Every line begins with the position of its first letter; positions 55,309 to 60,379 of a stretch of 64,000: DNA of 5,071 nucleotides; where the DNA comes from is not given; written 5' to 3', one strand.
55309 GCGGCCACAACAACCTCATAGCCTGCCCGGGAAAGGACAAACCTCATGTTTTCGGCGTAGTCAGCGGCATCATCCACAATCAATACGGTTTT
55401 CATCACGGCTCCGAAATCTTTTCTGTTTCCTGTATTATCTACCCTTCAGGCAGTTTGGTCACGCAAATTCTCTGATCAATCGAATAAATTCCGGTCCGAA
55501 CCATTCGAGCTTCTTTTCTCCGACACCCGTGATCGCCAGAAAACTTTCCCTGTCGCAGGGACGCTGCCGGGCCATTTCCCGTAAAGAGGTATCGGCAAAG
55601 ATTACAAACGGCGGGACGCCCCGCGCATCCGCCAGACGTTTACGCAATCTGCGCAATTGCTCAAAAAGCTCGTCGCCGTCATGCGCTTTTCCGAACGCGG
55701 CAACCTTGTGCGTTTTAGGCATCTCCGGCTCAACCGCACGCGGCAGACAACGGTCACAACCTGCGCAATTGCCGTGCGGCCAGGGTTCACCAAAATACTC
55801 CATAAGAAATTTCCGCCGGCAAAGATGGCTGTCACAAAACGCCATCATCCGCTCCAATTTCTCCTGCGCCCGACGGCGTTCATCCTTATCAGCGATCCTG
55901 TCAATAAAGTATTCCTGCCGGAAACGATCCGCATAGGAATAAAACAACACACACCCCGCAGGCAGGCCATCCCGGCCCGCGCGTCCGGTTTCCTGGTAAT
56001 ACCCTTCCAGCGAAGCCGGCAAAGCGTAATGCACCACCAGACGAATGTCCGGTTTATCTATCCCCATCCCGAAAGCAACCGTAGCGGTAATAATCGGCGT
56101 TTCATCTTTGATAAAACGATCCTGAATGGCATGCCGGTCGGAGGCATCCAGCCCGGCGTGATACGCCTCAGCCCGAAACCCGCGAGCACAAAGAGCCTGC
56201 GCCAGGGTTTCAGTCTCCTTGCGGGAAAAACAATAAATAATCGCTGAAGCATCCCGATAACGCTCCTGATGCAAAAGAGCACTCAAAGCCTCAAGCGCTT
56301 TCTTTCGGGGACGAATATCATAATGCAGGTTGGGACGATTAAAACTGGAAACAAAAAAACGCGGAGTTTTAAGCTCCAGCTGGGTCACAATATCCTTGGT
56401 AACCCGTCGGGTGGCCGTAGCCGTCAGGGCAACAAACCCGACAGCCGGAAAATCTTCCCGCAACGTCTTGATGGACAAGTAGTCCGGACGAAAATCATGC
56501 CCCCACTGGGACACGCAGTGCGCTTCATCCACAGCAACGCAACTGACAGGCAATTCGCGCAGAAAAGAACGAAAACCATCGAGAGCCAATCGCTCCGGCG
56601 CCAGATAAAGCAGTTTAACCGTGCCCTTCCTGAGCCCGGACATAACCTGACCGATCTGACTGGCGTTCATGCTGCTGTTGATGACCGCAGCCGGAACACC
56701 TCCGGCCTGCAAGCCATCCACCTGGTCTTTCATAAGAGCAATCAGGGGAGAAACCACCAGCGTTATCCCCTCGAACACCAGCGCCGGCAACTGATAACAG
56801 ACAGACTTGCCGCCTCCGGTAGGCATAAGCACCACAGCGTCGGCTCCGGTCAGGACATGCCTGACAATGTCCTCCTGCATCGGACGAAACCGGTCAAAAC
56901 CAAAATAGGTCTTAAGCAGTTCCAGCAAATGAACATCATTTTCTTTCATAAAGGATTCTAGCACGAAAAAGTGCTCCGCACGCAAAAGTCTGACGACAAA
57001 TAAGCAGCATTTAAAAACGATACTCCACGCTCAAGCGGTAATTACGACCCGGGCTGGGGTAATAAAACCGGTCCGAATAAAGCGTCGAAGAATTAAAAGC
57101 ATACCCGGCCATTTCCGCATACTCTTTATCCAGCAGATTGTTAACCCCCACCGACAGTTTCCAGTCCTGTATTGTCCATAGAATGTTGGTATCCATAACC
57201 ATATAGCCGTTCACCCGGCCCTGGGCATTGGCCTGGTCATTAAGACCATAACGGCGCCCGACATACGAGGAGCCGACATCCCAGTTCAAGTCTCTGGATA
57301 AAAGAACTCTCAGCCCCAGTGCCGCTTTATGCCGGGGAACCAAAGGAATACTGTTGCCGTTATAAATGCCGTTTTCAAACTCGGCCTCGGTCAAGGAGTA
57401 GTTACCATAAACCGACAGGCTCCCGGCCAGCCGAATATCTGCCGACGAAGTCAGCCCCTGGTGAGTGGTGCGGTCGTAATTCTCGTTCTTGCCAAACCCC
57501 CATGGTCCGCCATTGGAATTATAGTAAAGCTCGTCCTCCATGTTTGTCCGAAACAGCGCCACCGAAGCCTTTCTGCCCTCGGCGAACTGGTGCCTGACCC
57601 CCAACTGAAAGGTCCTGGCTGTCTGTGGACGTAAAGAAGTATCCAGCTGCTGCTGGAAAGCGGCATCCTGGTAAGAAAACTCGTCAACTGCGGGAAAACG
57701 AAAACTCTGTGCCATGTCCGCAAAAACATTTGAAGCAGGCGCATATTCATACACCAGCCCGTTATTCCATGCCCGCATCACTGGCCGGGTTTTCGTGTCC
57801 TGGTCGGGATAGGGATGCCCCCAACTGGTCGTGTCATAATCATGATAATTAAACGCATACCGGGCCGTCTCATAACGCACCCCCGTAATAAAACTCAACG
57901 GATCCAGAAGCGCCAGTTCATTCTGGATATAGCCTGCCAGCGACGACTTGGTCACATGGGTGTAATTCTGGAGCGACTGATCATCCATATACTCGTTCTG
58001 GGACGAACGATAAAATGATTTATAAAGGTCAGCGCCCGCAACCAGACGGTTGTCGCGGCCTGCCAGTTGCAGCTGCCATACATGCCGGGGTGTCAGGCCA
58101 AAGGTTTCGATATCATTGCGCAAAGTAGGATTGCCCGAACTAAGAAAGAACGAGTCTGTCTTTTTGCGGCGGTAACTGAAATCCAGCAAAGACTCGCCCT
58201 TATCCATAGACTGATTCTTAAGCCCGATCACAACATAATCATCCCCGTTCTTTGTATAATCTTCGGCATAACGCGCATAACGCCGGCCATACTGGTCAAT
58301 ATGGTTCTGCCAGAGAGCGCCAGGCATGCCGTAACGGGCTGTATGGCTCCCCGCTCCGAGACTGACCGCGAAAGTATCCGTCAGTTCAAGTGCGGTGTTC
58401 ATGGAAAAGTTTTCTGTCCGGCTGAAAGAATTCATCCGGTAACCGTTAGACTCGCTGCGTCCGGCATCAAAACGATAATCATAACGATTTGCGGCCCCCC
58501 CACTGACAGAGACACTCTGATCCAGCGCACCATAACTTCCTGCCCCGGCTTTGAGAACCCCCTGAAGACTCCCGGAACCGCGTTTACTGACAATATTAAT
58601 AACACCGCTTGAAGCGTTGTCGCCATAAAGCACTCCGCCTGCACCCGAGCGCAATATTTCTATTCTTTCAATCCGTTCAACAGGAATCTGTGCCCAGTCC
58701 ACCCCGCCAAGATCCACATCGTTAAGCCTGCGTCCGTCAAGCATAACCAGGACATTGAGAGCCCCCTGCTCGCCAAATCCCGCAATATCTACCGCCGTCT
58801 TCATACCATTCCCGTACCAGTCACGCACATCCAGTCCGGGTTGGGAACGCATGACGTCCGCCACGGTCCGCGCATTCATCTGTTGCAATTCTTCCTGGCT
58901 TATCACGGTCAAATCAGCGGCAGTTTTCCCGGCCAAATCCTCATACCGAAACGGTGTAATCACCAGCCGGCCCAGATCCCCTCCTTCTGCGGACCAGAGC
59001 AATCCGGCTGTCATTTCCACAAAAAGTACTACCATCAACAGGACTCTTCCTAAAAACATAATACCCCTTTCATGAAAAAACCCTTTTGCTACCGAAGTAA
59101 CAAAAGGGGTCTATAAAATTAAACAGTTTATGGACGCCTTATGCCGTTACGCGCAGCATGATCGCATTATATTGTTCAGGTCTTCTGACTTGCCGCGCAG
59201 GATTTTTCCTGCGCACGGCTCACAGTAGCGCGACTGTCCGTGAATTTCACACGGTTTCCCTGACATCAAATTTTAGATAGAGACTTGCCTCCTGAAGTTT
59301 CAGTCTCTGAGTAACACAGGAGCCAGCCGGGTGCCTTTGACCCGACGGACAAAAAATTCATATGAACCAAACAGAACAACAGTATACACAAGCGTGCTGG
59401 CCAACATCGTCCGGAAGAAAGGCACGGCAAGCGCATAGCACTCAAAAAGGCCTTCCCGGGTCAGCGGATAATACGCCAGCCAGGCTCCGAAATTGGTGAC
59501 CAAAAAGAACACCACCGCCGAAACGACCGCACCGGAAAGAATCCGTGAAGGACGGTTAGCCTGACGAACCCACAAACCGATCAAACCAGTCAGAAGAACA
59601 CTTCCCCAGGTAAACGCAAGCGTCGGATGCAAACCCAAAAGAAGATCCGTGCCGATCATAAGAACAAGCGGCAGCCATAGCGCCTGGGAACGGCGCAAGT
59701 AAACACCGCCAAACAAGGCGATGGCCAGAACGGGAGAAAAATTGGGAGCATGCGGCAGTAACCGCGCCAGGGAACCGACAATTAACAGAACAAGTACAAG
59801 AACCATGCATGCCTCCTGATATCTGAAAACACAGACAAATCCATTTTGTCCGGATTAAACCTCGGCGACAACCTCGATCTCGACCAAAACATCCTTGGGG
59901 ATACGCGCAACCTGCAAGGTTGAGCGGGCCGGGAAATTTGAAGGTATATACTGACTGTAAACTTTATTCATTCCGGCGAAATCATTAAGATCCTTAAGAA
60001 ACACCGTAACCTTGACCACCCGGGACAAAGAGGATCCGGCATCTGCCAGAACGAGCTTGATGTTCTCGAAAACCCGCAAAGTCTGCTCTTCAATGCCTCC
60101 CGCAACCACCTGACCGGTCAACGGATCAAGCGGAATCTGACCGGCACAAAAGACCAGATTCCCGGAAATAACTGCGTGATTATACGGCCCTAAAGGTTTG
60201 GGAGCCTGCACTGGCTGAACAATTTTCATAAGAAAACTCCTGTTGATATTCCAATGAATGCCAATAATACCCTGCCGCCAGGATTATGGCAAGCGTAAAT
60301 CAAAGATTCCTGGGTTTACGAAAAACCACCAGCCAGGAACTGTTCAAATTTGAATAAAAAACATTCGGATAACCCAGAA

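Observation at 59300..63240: lexA-rmuC-methyltransferase-ridA-membrane protein operon: RmuC nuclease paired with an unusual DNA amino-methyltransferase under presumptive SOS control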

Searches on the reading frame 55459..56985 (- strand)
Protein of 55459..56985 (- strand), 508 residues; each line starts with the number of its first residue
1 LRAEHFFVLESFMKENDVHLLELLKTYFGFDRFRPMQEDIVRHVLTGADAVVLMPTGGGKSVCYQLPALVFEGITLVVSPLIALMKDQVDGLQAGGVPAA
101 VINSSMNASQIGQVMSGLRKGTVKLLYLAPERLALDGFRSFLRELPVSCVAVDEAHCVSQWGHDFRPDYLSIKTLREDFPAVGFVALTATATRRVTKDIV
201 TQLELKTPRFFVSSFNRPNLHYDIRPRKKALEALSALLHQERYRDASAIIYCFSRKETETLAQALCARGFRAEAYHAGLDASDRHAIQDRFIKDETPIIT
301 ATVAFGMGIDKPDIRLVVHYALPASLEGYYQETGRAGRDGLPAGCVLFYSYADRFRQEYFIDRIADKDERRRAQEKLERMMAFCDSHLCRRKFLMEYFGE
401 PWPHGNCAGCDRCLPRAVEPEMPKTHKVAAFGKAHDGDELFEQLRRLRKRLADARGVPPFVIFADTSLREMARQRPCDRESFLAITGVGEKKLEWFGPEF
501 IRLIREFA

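Call 3: search_protein_families(library=pfam, proteins=[window:55459-56985:-], max_evalue=0.01)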
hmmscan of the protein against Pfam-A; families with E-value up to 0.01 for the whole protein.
window:55459-56985:- (508 aa): 4 families
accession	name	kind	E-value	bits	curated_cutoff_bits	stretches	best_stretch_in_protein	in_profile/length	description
PF00270.35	DEAD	-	3.8e-23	82.5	26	1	34-196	1-164/167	DEAD/DEAH box helicase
PF00271.37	Helicase_C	-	1.6e-21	77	23.5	1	231-340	3-110/110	Helicase conserved C-terminal domain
PF00570.28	HRDC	-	6.5e-20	71.3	23.8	1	439-504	3-68/68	HRDC domain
PF16124.10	RecQ_Zn_bind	-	1.9e-15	57.8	25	1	351-414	1-66/66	RecQ zinc-binding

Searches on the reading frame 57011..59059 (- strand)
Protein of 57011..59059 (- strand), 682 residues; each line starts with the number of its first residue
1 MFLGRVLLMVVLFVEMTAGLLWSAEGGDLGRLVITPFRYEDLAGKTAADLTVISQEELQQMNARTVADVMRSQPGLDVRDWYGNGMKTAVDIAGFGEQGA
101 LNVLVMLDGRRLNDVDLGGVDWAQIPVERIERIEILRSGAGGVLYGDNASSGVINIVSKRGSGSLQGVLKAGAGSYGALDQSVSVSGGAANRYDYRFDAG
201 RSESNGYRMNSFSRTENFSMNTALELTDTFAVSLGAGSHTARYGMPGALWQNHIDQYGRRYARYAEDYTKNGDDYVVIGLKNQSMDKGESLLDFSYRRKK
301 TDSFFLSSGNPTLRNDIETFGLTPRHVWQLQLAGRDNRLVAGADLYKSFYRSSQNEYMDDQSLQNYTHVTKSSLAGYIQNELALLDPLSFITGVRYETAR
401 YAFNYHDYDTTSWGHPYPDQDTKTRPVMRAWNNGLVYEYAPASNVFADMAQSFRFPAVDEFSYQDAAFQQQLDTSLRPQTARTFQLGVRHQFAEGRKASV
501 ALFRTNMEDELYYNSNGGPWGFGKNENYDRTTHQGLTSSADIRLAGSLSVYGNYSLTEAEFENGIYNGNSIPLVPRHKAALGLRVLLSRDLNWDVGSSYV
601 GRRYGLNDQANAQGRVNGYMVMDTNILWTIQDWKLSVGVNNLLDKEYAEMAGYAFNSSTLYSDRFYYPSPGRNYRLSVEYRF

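Call 3: search_protein_families(library=pfam, proteins=[window:57011-59059:-], max_evalue=0.01)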
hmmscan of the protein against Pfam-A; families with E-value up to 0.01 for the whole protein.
window:57011-59059:- (682 aa): 2 families
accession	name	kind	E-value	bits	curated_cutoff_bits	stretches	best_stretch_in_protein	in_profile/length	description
PF00593.30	TonB_dep_Rec_b-barrel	-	1.6e-38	134.1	27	1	213-642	25-436/436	TonB dependent receptor-like, beta-barrel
PF07715.20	Plug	-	1.1e-21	77.7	23.9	1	45-153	4-107/107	TonB-dependent Receptor Plug Domain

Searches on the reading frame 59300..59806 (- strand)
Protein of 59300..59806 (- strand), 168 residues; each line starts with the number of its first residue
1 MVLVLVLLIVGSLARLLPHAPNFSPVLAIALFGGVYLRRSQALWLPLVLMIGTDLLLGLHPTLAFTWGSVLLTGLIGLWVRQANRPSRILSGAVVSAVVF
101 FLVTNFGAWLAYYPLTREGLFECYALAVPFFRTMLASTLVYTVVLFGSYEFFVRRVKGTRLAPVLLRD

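Call 3: search_protein_families(library=pfam, proteins=[window:59300-59806:-], max_evalue=0.01)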
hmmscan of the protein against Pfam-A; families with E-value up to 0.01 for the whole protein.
window:59300-59806:- (168 aa): 1 family
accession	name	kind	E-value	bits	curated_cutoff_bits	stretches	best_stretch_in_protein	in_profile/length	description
PF20221.3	DUF6580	-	1.3e-44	152.8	27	1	3-156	9-159/162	Family of unknown function (DUF6580)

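Call 4: search_protein_families(library=ncbifam, proteins=[window:59300-59806:-], max_evalue=0.01)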
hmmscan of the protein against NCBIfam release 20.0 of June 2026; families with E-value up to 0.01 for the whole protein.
window:59300-59806:- (168 aa): 0 families

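Call 22: search_protein_families(library=padloc, proteins=[window:59300-59806:-], max_evalue=0.01)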
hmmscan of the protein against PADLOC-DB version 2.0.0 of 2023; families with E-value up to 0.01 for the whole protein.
window:59300-59806:- (168 aa): 0 families

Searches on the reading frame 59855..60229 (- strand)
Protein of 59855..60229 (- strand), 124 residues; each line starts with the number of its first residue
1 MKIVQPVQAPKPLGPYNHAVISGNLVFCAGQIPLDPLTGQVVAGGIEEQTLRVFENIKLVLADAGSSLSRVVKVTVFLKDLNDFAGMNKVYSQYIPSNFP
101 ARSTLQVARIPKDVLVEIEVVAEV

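Call 3: search_protein_families(library=pfam, proteins=[window:59855-60229:-], max_evalue=0.01)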
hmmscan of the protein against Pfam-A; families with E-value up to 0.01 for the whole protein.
window:59855-60229:- (124 aa): 1 family
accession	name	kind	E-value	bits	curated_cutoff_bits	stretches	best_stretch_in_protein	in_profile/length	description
PF01042.26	Ribonuc_L-PSP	-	1.7e-42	144.7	27.3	1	8-124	3-121/121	Endoribonuclease L-PSP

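Call 4: search_protein_families(library=ncbifam, proteins=[window:59855-60229:-], max_evalue=0.01)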
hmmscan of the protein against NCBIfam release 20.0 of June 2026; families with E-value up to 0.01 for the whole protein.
window:59855-60229:- (124 aa): 3 families
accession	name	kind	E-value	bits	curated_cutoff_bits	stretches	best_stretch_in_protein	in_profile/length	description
TIGR00004.1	TIGR00004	subfamily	8.6e-48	161.7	106.25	1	1-123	1-124/125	Rid family detoxifying hydrolase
NF008490.0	PRK11401.1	equivalog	3.3e-31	107.8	222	1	2-122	3-125/129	enamine/imine deaminase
TIGR03610.1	RutC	equivalog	2.3e-23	82.7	169.1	1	2-124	4-126/127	pyrimidine utilization protein C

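Call 22: search_protein_families(library=padloc, proteins=[window:59855-60229:-], max_evalue=0.01)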
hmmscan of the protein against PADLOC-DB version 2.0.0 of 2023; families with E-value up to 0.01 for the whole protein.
window:59855-60229:- (124 aa): 1 family
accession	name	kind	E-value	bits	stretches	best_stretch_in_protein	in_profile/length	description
PDLC04030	PD-T4-2_B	-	7.6e-39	131.8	1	3-122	170-291/294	-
